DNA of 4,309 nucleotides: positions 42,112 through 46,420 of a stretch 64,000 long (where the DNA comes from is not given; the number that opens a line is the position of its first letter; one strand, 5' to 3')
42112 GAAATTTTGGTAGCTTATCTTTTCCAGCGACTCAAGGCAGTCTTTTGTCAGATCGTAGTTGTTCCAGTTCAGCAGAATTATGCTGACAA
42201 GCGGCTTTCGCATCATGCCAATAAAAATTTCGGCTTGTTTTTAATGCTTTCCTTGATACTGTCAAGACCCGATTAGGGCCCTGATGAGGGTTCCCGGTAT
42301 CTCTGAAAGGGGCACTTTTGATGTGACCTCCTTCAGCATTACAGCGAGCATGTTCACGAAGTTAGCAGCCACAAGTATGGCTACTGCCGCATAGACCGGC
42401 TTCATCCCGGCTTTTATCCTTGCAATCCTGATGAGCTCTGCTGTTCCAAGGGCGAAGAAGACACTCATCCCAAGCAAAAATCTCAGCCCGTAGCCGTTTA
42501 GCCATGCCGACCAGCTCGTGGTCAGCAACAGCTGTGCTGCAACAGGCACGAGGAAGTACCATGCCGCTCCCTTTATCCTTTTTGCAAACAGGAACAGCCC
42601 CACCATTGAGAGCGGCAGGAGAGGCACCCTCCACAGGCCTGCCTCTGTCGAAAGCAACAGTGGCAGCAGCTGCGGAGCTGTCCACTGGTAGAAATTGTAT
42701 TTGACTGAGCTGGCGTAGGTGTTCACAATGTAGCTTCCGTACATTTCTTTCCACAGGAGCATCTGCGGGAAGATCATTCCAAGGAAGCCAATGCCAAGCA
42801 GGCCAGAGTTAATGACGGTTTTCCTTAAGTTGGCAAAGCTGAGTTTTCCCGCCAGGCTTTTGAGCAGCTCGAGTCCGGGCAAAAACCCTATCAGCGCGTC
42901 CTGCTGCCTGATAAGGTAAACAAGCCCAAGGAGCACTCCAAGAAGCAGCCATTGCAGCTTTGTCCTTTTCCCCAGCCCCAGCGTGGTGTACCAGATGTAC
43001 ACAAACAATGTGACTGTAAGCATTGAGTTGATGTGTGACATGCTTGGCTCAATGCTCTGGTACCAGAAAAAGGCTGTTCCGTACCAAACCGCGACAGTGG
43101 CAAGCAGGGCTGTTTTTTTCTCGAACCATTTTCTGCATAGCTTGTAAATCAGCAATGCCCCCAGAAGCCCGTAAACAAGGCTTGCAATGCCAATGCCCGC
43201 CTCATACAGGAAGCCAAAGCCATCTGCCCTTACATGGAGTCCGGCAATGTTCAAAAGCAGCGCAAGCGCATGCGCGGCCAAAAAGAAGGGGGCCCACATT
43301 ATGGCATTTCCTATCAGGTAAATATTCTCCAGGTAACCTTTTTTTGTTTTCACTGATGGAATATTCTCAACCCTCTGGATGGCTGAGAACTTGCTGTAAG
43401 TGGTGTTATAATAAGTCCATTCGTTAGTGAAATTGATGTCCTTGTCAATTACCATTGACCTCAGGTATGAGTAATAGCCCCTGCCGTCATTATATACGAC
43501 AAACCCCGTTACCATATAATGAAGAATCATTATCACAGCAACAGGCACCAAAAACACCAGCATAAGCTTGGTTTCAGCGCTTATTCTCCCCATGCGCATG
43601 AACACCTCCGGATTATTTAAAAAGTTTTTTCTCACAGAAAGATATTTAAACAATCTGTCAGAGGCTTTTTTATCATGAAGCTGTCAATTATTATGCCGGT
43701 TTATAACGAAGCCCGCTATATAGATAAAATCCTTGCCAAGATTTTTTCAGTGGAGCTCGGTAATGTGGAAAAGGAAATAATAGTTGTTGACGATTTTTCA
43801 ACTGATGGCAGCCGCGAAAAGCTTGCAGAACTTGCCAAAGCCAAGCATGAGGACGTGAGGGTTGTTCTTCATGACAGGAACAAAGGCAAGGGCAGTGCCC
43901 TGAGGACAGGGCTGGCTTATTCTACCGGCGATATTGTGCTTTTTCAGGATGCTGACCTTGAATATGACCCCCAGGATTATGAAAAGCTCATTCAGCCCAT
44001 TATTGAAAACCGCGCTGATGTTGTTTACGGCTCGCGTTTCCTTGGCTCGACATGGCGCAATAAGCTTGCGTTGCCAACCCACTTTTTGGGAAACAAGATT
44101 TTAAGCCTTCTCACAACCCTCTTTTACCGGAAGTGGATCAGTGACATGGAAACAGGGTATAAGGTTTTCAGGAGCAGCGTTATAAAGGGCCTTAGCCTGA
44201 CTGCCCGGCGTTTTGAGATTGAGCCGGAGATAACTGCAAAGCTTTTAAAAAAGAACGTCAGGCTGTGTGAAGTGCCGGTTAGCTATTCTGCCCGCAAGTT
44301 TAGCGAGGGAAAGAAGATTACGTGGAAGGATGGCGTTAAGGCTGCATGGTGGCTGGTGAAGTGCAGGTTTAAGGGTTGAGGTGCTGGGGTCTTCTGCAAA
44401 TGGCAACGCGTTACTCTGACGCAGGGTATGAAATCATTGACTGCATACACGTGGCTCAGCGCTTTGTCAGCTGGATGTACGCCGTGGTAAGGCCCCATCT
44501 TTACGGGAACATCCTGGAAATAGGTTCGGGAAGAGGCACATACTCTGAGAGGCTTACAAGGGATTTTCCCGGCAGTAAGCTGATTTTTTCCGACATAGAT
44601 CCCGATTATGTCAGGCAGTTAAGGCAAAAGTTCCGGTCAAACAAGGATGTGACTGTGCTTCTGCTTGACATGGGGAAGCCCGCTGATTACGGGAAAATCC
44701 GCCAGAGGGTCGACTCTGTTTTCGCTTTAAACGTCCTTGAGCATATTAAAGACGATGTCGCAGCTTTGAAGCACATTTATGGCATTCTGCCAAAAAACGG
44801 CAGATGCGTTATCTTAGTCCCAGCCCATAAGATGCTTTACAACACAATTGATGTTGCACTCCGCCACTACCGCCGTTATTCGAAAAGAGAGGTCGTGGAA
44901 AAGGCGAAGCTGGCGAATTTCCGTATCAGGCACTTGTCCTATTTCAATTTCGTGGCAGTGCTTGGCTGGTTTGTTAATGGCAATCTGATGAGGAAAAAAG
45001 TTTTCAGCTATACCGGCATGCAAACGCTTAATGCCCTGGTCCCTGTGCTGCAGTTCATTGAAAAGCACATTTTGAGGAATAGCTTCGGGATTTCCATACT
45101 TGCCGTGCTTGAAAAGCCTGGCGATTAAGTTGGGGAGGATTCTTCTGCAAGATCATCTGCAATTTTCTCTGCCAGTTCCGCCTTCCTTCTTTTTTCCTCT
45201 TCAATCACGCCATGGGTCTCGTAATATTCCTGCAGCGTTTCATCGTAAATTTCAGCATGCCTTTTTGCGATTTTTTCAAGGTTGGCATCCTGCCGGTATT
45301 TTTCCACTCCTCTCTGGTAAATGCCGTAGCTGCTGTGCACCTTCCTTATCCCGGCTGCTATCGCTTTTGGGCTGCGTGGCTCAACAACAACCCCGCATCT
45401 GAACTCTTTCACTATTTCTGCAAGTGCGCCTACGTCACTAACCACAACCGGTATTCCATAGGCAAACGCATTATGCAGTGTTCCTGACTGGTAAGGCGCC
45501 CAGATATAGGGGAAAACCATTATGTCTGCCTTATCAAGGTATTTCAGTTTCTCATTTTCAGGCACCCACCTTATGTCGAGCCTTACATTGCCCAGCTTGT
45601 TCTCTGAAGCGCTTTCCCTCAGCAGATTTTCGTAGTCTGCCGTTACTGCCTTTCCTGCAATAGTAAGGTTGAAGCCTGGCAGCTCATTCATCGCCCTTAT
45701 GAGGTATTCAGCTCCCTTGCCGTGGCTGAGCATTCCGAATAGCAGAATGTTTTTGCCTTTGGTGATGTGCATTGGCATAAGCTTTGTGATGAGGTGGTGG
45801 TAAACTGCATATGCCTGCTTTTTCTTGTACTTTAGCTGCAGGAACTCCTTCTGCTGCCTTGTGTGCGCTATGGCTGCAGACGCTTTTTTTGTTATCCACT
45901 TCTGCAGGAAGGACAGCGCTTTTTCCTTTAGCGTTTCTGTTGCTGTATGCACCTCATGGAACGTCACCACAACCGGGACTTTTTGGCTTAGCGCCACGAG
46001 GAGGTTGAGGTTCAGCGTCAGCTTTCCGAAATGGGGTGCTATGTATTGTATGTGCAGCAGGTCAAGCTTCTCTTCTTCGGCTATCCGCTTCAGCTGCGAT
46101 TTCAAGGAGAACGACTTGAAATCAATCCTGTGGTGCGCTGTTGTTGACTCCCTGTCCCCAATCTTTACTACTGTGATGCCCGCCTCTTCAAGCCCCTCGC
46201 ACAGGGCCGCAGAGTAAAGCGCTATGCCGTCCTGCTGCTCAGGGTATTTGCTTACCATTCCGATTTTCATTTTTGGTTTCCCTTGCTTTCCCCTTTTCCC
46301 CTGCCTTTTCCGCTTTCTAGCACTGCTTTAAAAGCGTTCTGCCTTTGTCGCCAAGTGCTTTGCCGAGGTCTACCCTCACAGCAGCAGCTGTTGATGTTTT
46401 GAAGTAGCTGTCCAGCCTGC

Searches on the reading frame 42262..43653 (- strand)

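Call 23: search_protein_families(library=pfam, proteins=[window:42262-43653:-], max_evalue=0.00001)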
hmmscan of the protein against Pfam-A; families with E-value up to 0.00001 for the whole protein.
window:42262-43653:- (463 aa): 1 family
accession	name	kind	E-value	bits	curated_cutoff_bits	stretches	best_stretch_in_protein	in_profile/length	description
PF13231.12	PMT_2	-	8.8e-09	36.2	26.1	1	151-257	21-123/160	Dolichyl-phosphate-mannose-protein mannosyltransferase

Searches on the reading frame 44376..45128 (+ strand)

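Call 23: search_protein_families(library=pfam, proteins=[window:44376-45128:+], max_evalue=0.00001)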
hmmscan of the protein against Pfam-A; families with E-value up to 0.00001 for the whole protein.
window:44376-45128:+ (250 aa): 5 families
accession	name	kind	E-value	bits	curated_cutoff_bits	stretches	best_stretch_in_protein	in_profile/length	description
PF08242.18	Methyltransf_12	-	8.5e-14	52.5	30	1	47-144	1-98/98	Methyltransferase domain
PF13649.12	Methyltransf_25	-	1.2e-10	42.4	27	1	46-142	1-97/97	Methyltransferase domain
PF13489.12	Methyltransf_23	-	1.9e-10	41.1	27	1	44-186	24-163/164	Methyltransferase domain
PF08241.18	Methyltransf_11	-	7.4e-10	39.8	21.2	1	47-146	1-95/95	Methyltransferase domain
PF13847.12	Methyltransf_31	-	4.8e-08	33.3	27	1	45-150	6-113/145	Methyltransferase domain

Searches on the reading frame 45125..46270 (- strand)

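Call 24: search_protein_families(library=pfam, proteins=[window:45125-46270:-], max_evalue=0.00001)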
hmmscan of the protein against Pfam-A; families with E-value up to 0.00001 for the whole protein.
window:45125-46270:- (381 aa): 5 families
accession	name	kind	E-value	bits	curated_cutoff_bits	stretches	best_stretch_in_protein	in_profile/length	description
PF13692.12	Glyco_trans_1_4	-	2.4e-21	76.9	27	1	173-311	2-139/142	Glycosyl transferases group 1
PF00534.26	Glycos_transf_1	-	2.7e-21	76.3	26.4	1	171-315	14-159/172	Glycosyl transferases group 1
PF13439.12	Glyco_transf_4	-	9.1e-10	39.2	28.5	1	15-149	3-153/170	Glycosyltransferase Family 4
PF13579.12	Glyco_trans_4_4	-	3.1e-08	34.6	29.7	1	23-144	10-142/158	Glycosyl transferase 4-like domain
PF13477.12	Glyco_trans_4_2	-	4.3e-06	27.4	23.4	1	25-136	38-138/139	Glycosyl transferase 4-like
